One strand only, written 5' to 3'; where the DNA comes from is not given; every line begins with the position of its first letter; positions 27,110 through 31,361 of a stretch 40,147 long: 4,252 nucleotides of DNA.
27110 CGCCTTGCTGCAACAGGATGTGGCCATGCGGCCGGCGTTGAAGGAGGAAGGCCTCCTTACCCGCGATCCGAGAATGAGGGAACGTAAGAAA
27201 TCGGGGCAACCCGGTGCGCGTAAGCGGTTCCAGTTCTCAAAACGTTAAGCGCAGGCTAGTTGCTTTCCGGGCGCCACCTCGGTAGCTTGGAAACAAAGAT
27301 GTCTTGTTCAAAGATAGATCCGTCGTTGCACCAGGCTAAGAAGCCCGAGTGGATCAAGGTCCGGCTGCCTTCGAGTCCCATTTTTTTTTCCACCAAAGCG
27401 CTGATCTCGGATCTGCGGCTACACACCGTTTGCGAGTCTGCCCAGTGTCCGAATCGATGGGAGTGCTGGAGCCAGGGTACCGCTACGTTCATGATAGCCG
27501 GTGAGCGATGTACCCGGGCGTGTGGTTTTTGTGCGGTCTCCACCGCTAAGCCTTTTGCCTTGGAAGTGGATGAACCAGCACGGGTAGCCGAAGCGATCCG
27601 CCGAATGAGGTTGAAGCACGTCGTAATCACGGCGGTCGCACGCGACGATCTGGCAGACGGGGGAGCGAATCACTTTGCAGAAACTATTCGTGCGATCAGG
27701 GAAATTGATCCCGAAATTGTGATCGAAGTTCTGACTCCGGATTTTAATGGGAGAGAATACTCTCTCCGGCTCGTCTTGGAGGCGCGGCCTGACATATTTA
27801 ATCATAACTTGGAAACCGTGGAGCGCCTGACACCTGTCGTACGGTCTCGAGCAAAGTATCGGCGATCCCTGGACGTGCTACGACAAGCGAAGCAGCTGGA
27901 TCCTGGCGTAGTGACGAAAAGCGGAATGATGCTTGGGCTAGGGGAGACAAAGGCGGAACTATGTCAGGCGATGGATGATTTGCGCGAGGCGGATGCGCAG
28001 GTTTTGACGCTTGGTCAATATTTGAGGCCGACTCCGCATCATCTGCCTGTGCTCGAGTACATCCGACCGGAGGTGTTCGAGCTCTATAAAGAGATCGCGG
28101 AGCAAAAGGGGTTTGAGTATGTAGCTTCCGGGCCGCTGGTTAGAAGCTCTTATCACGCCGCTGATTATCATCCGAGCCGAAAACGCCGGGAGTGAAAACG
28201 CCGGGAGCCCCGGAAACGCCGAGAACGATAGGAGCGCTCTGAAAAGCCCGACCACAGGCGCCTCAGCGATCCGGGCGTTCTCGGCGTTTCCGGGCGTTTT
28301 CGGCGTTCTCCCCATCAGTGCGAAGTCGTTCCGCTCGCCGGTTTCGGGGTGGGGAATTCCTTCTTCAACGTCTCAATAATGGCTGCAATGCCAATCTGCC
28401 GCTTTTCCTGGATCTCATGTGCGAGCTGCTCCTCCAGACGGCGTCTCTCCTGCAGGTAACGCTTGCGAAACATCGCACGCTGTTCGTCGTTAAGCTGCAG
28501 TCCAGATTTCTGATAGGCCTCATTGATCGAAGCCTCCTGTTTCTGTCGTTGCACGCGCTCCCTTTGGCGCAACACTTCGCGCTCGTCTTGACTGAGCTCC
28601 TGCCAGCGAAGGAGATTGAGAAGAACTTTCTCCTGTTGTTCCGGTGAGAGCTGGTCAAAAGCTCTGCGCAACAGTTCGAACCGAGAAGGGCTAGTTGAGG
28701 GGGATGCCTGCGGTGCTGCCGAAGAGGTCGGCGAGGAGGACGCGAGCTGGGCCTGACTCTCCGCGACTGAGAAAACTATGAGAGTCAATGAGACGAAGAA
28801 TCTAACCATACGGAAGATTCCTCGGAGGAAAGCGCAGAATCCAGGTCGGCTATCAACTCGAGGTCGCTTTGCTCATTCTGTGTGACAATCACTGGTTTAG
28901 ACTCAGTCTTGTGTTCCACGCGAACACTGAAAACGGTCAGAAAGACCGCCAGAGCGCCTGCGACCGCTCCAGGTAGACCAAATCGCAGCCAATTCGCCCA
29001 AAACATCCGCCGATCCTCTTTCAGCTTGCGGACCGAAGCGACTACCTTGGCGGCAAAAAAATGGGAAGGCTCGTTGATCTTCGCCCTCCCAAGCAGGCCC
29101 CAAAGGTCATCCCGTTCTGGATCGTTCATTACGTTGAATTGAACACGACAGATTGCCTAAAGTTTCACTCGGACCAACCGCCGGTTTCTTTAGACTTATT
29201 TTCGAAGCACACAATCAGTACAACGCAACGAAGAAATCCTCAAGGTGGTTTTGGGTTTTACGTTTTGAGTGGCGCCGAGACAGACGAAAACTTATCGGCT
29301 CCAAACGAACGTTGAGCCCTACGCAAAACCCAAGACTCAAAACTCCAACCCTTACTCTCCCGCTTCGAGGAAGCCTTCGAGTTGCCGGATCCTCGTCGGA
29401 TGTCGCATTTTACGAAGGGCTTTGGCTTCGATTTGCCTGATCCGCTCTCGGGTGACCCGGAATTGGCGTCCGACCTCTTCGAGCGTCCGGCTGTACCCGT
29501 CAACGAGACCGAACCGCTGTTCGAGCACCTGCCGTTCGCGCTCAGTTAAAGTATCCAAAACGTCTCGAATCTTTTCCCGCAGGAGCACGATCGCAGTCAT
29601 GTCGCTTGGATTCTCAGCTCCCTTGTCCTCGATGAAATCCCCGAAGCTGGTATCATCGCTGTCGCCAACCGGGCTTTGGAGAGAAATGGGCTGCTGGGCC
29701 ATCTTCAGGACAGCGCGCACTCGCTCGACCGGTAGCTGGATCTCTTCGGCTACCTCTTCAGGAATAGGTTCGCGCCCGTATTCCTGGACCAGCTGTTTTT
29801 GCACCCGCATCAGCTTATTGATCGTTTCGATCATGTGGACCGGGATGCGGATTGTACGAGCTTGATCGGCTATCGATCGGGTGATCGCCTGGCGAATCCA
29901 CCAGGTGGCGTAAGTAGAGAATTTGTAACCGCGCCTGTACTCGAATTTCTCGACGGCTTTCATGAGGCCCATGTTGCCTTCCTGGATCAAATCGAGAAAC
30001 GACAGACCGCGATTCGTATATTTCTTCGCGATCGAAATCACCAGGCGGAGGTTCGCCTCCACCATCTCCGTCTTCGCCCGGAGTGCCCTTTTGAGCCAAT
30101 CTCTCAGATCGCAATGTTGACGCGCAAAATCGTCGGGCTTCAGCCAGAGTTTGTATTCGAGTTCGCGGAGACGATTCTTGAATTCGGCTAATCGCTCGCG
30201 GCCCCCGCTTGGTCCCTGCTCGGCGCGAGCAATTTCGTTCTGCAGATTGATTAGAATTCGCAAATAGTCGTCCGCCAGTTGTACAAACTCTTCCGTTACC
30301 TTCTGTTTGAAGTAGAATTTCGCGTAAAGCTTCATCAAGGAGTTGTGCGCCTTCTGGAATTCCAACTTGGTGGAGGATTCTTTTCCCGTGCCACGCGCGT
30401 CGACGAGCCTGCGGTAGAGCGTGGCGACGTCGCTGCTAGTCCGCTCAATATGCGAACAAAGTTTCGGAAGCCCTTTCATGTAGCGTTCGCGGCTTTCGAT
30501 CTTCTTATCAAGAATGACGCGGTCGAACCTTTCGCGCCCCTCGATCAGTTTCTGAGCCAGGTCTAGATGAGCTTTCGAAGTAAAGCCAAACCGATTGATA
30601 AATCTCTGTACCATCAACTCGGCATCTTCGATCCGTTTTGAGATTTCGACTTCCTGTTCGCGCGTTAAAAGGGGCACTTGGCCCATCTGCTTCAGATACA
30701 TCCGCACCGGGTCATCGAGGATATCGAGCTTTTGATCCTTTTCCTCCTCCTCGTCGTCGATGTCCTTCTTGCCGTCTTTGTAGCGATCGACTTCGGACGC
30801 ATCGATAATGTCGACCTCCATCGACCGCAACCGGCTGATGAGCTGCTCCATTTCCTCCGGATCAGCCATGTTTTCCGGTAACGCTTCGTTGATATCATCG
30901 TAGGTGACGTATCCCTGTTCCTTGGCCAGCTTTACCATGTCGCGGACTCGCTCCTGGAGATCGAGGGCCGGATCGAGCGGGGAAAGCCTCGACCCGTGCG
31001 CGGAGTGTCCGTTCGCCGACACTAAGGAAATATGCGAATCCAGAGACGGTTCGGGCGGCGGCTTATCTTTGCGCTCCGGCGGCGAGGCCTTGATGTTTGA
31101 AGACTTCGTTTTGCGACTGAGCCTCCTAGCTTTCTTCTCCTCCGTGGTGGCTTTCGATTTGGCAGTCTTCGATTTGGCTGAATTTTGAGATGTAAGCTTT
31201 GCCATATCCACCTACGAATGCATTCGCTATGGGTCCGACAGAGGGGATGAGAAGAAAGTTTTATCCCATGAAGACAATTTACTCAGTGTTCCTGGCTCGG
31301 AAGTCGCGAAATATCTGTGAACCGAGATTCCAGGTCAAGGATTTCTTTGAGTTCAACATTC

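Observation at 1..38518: Dispersed family of intergenic inverted tandem-oligomer arrays at more than ten gene boundaries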

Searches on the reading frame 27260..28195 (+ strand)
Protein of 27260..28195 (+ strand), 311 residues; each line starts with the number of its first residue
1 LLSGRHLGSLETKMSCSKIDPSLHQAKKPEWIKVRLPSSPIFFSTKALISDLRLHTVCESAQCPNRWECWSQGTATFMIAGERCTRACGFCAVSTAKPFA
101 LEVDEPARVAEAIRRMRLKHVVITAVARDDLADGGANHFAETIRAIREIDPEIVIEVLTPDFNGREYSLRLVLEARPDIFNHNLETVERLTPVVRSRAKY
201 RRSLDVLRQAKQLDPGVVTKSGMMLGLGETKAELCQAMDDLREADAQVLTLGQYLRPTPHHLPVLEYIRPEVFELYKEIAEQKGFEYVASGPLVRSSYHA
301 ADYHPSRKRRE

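Call 30: search_protein_families(library=pfam, proteins=[window:27260-28195:+], max_evalue=0.001)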
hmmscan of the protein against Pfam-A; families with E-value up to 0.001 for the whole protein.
window:27260-28195:+ (311 aa): 2 families
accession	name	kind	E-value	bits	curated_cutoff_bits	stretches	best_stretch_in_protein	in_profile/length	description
PF04055.27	Radical_SAM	-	2.1e-19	70.7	29.5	1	79-241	2-166/166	Radical SAM superfamily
PF16881.10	LIAS_N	-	9.3e-06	26.5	27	1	25-63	58-96/96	N-terminal domain of lipoyl synthase of Radical_SAM family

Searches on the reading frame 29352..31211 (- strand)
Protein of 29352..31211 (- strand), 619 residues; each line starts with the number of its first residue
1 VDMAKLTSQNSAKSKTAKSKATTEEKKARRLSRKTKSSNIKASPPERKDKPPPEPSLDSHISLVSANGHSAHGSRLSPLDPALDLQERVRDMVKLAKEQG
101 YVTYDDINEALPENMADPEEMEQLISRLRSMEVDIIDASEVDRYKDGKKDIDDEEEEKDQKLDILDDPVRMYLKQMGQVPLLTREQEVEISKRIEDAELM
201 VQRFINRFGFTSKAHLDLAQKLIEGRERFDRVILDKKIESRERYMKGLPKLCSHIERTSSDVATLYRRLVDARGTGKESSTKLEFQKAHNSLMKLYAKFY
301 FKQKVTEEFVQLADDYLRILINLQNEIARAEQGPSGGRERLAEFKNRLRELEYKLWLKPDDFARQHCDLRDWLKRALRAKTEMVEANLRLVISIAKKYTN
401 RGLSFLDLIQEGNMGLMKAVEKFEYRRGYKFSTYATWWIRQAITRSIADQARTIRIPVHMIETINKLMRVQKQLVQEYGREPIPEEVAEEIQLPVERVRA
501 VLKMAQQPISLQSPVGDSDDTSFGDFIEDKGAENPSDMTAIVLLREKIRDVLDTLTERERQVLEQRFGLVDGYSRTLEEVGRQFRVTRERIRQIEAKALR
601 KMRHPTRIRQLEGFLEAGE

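Call 30: search_protein_families(library=pfam, proteins=[window:29352-31211:-], max_evalue=0.001)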
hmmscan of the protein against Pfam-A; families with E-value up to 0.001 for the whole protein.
window:29352-31211:- (619 aa): 5 families
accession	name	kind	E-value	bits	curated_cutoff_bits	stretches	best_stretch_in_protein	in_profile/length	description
PF04539.22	Sigma70_r3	-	5.3e-27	94.2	25.3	1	462-538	1-77/78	Sigma-70 region 3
PF04542.20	Sigma70_r2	-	1.5e-23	82.8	24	1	383-453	1-71/71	Sigma-70 region 2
PF04545.22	Sigma70_r4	-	1.3e-19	69.9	24.1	1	551-604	1-50/50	Sigma-70, region 4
PF03979.19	Sigma70_r1_1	-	1.2e-16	60.8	22.5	1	86-159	4-79/81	Sigma-70 factor, region 1.1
PF00140.25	Sigma70_r1_2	-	1.5e-14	54.1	22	1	167-196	1-30/34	Sigma-70 factor, region 1.2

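Call 47: find_homologous_proteins(query=window:29352-31211:-, max_evalue=1e-100)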
Query window:29352-31211:- (619 aa): 8000 proteins with E <= 1e-100 among 8000 candidates; the best 120 are listed.
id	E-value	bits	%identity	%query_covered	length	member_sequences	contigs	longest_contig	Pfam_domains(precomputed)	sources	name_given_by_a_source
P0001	0.0e+0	1246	94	100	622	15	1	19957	PF04545.23,PF00140.26,PF03979.20,PF04542.21,PF04539.23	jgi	jgi:RNA polymerase primary sigma factor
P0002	0.0e+0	1213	91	100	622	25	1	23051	PF04545.23,PF00140.26,PF03979.20,PF04542.21,PF04539.23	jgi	-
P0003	0.0e+0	1205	95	94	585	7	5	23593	PF04545.23,PF00140.26,PF03979.20,PF04542.21,PF04539.23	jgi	jgi:RNA polymerase primary sigma factor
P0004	0.0e+0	1204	91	100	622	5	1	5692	PF04545.23,PF00140.26,PF03979.20,PF04542.21,PF04539.23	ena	-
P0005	0.0e+0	1201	91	100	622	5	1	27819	PF04545.23,PF00140.26,PF03979.20,PF04542.21,PF04539.23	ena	-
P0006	0.0e+0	1175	88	100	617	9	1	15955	PF04545.23,PF00140.26,PF03979.20,PF04542.21,PF04539.23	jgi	jgi:RNA polymerase primary sigma factor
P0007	0.0e+0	1168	88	100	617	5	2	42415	PF04545.23,PF00140.26,PF03979.20,PF04542.21,PF04539.23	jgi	jgi:RNA polymerase primary sigma factor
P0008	0.0e+0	1166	88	100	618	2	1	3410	PF04545.23,PF00140.26,PF03979.20,PF04542.21,PF04539.23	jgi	-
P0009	0.0e+0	1159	88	100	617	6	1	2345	PF04545.23,PF00140.26,PF03979.20,PF04542.21,PF04539.23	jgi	jgi:RNA polymerase primary sigma factor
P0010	0.0e+0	1151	92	93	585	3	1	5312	PF04545.23,PF00140.26,PF03979.20,PF04542.21,PF04539.23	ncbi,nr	ncbi:MAG: sigma-70 family RNA polymerase sigma factor, partial [Verrucomicrobia bacterium]|nr:sigma-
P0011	0.0e+0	1151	87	100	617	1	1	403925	PF04545.23,PF00140.26,PF03979.20,PF04542.21,PF04539.23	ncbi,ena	-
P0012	0.0e+0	1140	85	99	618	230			PF04545.23,PF00140.26,PF03979.20,PF04542.21,PF04539.23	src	-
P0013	0.0e+0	1138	86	100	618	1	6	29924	PF04545.23,PF00140.26,PF03979.20,PF04542.21,PF04539.23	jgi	jgi:RNA polymerase primary sigma factor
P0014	0.0e+0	1138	86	100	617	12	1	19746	PF04545.23,PF00140.26,PF03979.20,PF04542.21,PF04539.23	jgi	jgi:RNA polymerase primary sigma factor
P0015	0.0e+0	1136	86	100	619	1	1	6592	PF04545.23,PF00140.26,PF03979.20,PF04542.21,PF04539.23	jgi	jgi:RNA polymerase primary sigma factor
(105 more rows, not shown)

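Call 48: find_encoding_contigs(protein=P0001, flank=10000, max_places=1)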
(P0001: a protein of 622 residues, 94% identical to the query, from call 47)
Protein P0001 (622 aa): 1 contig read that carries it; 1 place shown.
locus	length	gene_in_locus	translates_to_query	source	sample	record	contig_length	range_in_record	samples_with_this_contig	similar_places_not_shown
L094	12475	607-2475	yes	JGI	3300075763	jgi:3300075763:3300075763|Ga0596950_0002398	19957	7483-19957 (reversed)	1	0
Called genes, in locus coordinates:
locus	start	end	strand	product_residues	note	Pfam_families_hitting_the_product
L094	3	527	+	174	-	?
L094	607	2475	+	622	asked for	PF03979:Sigma70_r1_1, PF00140:Sigma70_r1_2, PF04542:Sigma70_r2, PF04539:Sigma70_r3, PF04545:Sigma70_r4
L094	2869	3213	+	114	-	-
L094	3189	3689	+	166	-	-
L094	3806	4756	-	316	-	PF16881:LIAS_N (weak), PF04055:Radical_SAM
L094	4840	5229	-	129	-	PF00380:Ribosomal_S9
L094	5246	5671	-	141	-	PF00572:Ribosomal_L13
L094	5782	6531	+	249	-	PF00515:TPR_1 (faint), PF07719:TPR_2 (faint), PF13181:TPR_8 (faint), PF13428:TPR_14 (faint), PF13431:TPR_17 (faint), PF13414:TPR_11 (faint), PF21033:RMD1-3, PF14559:TPR_19 (faint)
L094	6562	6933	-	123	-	PF04241:DUF423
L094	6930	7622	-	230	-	PF01168:Ala_racemase_N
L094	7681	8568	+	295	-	PF00126:HTH_1, PF03466:LysR_substrate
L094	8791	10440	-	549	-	-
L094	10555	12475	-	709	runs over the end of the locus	PF00535:Glycos_transf_2, PF13641:Glyco_tranf_2_3 (faint), PF13506:Glyco_transf_21 (weak), PF13632:Glyco_trans_2_3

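Call 49: find_encoding_contigs(protein=P0005, flank=10000, max_places=1)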
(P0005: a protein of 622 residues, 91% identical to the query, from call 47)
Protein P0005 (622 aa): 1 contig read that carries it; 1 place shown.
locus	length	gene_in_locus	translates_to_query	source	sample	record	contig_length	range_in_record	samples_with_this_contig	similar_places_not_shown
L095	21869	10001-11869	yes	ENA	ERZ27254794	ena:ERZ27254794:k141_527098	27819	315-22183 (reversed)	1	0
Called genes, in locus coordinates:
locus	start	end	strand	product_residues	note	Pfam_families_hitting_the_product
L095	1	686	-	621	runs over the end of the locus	PF03717:PBP_dimer, PF00905:Transpeptidase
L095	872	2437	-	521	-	PF01541:GIY-YIG, PF27096:UvrC_M, PF02151:UVR, PF08459:UvrC_RNaseH_dom, PF12826:HHH_2, PF14520:HHH_5 (weak)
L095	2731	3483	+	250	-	PF01618:MotA_ExbB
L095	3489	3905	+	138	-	PF02472:ExbD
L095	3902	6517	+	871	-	PF07719:TPR_2 (faint), PF13424:TPR_12 (faint), PF13428:TPR_14 (faint), PF13525:YfiO (faint), PF09976:TPR_21 (faint), PF10602:RPN7 (faint), PF12895:ANAPC3 (faint), PF13432:TPR_16, +5 more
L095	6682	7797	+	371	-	PF04055:Radical_SAM, PF06968:BATS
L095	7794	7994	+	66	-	PF02597:ThiS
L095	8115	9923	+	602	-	PF01807:Zn_ribbon_DnaG, PF08275:DNAG_N, PF01751:Toprim, PF13155:Toprim_2, PF13362:Toprim_3 (weak), PF13662:Toprim_4, PF10410:DnaB_bind (weak)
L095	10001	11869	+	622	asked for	PF03979:Sigma70_r1_1, PF00140:Sigma70_r1_2, PF04542:Sigma70_r2, PF04539:Sigma70_r3, PF04545:Sigma70_r4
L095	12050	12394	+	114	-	-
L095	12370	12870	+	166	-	-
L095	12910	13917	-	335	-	PF16881:LIAS_N (weak), PF04055:Radical_SAM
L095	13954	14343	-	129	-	PF00380:Ribosomal_S9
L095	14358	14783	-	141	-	PF00572:Ribosomal_L13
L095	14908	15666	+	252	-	PF13431:TPR_17 (faint), PF00515:TPR_1 (faint), PF07719:TPR_2 (faint), PF13181:TPR_8 (faint), PF13428:TPR_14 (faint), PF21033:RMD1-3, PF13414:TPR_11 (faint), PF14559:TPR_19 (faint), +1 more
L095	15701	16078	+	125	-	PF04241:DUF423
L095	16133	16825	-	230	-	PF01168:Ala_racemase_N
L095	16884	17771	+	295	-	PF00126:HTH_1, PF03466:LysR_substrate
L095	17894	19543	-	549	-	-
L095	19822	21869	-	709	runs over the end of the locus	PF00535:Glycos_transf_2, PF13506:Glyco_transf_21 (weak), PF13632:Glyco_trans_2_3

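Call 50: find_encoding_contigs(protein=P0007, flank=10000, max_places=1)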
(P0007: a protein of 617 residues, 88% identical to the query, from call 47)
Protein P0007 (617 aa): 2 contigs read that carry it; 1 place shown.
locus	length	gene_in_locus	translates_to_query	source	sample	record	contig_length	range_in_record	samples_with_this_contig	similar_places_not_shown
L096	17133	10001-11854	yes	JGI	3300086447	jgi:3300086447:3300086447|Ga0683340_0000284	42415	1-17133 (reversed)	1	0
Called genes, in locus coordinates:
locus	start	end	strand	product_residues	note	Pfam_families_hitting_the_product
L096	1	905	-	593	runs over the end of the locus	PF03717:PBP_dimer, PF00905:Transpeptidase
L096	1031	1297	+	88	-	-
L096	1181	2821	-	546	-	PF01541:GIY-YIG, PF27096:UvrC_M, PF02151:UVR, PF08459:UvrC_RNaseH_dom, PF14520:HHH_5 (weak), PF12826:HHH_2 (weak)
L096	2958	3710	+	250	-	PF01618:MotA_ExbB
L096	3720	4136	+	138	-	PF02472:ExbD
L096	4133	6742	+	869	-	PF07719:TPR_2 (faint), PF13424:TPR_12 (faint), PF13428:TPR_14 (faint), PF13525:YfiO (faint), PF12895:ANAPC3 (faint), PF13181:TPR_8 (faint), PF13371:TPR_9 (faint), PF13432:TPR_16 (faint), +5 more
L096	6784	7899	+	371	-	PF04055:Radical_SAM, PF06968:BATS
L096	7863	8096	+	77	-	PF02597:ThiS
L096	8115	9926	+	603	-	PF01807:Zn_ribbon_DnaG, PF08275:DNAG_N, PF01751:Toprim, PF13155:Toprim_2, PF13362:Toprim_3 (weak), PF13662:Toprim_4, PF10410:DnaB_bind (weak)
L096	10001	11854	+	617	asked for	PF03979:Sigma70_r1_1, PF00140:Sigma70_r1_2, PF04542:Sigma70_r2, PF04539:Sigma70_r3, PF04545:Sigma70_r4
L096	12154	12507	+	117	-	-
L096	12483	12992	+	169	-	-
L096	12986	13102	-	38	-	-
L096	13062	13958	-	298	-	PF16881:LIAS_N (weak), PF04055:Radical_SAM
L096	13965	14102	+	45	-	-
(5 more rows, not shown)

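Call 51: find_encoding_contigs(protein=P0011, flank=10000, max_places=1)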
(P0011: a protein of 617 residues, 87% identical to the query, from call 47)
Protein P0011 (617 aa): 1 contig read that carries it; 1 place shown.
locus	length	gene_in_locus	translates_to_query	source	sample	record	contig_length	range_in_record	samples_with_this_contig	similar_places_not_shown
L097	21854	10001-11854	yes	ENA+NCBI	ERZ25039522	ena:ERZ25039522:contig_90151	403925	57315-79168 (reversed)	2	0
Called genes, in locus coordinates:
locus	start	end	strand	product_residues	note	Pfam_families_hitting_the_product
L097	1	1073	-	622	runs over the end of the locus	PF03717:PBP_dimer, PF00905:Transpeptidase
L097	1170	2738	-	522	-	PF01541:GIY-YIG, PF27096:UvrC_M, PF02151:UVR (weak), PF08459:UvrC_RNaseH_dom, PF12826:HHH_2 (weak), PF14520:HHH_5 (weak)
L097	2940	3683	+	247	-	PF01618:MotA_ExbB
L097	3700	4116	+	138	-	PF02472:ExbD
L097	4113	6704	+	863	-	PF09976:TPR_21 (faint), PF07719:TPR_2 (faint), PF12895:ANAPC3 (faint), PF13174:TPR_6 (faint), PF13181:TPR_8 (faint), PF13424:TPR_12 (faint), PF13428:TPR_14 (faint), PF13432:TPR_16 (faint), +4 more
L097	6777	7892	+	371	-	PF04055:Radical_SAM, PF06968:BATS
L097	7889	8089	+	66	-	PF02597:ThiS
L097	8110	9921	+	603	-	PF01807:Zn_ribbon_DnaG, PF08275:DNAG_N, PF01751:Toprim, PF13155:Toprim_2, PF13362:Toprim_3 (weak), PF13662:Toprim_4, PF10410:DnaB_bind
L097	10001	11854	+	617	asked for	PF03979:Sigma70_r1_1, PF00140:Sigma70_r1_2, PF04542:Sigma70_r2, PF04539:Sigma70_r3, PF04545:Sigma70_r4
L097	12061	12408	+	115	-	-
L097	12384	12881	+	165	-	PF11304:DUF3106 (faint)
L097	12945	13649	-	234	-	PF04055:Radical_SAM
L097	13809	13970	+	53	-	-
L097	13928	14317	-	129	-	PF00380:Ribosomal_S9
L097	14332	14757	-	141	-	PF00572:Ribosomal_L13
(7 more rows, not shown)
